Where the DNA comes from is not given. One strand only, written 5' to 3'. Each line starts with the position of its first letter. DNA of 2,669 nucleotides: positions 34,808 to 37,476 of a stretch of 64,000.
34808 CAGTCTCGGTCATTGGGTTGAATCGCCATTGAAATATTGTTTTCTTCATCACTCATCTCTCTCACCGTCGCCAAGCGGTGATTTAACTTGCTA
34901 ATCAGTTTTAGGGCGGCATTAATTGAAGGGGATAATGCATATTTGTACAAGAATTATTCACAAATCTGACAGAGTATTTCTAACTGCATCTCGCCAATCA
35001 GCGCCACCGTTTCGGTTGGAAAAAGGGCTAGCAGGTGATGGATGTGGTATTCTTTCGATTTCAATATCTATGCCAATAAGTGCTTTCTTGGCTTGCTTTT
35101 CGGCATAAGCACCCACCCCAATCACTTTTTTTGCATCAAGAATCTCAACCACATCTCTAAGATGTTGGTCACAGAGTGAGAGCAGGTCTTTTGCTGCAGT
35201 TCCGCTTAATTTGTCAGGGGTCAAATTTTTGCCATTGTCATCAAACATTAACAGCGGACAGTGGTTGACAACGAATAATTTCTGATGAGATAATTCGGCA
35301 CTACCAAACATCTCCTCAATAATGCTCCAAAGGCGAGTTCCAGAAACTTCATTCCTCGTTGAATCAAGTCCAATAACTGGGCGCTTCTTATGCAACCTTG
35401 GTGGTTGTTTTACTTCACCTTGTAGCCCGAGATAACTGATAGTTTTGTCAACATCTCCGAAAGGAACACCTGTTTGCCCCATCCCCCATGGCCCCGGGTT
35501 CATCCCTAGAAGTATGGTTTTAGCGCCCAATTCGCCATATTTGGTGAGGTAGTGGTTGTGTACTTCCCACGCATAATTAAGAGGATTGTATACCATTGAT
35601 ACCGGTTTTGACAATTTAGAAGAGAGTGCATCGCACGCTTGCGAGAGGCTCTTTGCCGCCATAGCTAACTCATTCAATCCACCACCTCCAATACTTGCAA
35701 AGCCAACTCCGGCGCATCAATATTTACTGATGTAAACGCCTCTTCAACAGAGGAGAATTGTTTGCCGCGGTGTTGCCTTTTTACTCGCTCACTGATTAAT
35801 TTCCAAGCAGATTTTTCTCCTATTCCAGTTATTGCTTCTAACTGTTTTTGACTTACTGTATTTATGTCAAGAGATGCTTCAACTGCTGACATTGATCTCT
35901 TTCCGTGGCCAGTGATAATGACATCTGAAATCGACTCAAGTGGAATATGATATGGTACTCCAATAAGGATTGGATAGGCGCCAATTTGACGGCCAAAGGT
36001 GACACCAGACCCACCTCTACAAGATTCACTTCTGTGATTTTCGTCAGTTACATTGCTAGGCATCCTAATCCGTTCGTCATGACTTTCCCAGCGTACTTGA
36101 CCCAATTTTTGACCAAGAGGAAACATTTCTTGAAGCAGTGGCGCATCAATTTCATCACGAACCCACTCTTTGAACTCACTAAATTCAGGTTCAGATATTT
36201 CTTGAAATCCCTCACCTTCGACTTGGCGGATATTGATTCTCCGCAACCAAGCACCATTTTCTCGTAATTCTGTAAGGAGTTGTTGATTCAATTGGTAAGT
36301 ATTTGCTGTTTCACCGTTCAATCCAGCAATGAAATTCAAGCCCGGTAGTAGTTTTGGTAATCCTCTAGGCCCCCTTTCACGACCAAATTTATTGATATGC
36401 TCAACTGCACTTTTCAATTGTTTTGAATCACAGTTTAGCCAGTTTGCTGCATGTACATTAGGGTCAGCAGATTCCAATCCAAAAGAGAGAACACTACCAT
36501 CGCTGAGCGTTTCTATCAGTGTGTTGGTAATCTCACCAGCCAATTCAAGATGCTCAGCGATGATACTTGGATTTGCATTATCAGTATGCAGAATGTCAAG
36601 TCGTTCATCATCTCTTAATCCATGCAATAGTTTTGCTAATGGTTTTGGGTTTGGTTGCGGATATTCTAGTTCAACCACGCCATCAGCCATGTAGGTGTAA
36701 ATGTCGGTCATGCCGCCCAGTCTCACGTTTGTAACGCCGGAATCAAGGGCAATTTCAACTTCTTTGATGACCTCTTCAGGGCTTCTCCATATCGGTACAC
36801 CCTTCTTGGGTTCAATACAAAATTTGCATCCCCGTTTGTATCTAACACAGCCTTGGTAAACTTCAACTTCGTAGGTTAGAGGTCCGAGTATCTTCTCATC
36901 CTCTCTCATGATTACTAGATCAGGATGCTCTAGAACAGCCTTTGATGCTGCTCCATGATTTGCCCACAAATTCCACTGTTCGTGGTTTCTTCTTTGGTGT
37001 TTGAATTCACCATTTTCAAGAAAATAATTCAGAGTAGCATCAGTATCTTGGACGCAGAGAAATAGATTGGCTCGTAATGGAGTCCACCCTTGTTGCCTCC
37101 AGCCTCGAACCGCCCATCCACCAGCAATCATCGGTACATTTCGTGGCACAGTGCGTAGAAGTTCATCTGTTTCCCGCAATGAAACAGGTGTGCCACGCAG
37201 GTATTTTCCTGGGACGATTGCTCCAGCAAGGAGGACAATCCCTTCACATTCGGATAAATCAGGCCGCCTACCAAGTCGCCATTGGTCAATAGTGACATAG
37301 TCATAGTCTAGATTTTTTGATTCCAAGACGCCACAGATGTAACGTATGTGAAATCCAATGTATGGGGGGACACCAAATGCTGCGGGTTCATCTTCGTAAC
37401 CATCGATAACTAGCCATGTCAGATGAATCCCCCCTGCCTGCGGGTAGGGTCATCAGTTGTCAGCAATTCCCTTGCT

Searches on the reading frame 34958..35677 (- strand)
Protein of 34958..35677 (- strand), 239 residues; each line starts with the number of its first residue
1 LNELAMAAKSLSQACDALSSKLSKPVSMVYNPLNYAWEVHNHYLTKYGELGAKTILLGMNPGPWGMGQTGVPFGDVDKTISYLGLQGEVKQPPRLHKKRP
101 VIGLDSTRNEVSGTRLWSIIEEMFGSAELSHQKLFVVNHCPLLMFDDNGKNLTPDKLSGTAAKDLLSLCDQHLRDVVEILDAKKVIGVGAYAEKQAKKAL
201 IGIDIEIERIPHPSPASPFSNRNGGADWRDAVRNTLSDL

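Call 3: search_protein_families(library=pfam, proteins=[window:34958-35677:-], max_evalue=0.01)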
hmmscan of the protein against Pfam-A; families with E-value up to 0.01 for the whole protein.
window:34958-35677:- (239 aa): 1 family
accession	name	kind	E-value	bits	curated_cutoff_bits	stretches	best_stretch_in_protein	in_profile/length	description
PF03167.25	UDG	-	9.2e-10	39.2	24.3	1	46-220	2-125/141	Uracil DNA glycosylase superfamily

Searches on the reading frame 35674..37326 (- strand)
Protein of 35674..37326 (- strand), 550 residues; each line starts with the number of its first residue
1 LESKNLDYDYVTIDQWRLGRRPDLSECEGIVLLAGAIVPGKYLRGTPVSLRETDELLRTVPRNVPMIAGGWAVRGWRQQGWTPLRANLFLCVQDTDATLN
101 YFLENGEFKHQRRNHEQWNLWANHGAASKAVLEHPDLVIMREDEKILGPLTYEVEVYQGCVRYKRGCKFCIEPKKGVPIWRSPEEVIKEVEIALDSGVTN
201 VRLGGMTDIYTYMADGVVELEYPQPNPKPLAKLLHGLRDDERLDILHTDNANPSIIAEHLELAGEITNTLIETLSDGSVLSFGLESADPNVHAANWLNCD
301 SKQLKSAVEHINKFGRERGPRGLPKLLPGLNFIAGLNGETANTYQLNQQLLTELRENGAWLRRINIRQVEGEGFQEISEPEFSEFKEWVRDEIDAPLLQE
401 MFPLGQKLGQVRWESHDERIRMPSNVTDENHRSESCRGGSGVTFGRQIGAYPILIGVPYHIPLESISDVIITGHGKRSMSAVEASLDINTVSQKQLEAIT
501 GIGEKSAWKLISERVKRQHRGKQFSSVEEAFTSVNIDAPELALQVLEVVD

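Call 3: search_protein_families(library=pfam, proteins=[window:35674-37326:-], max_evalue=0.01)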
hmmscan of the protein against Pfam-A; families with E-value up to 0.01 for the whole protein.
window:35674-37326:- (550 aa): 3 families
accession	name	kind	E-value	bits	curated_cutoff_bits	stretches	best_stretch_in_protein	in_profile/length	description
PF04055.27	Radical_SAM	-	1.6e-08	35.3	29.5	1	155-341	2-156/166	Radical SAM superfamily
PF12836.13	HHH_3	-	0.0028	18.2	27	1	486-516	6-36/65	Helix-hairpin-helix motif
PF04919.18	DUF655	-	0.0076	16.7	22.2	0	494-533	116-153/181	Protein of unknown function (DUF655)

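Call 4: search_protein_families(library=ncbifam, proteins=[window:35674-37326:-], max_evalue=0.01)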
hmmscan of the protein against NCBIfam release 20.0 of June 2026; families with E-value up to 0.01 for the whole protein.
window:35674-37326:- (550 aa): 2 families
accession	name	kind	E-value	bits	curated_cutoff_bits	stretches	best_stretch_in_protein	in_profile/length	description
TIGR00089.1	TIGR00089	subfamily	3.4e-05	22.8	251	1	150-260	139-238/429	MiaB/RimO family radical SAM methylthiotransferase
TIGR01259.1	comE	subfamily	0.00042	20.3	152.35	1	477-529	51-99/120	comEA protein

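Call 63: search_solved_structures(query=window:35674-37326:-, max_evalue=0.1)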
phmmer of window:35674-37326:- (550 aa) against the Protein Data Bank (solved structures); distinct sequences matched with E-value up to 0.1: 0.
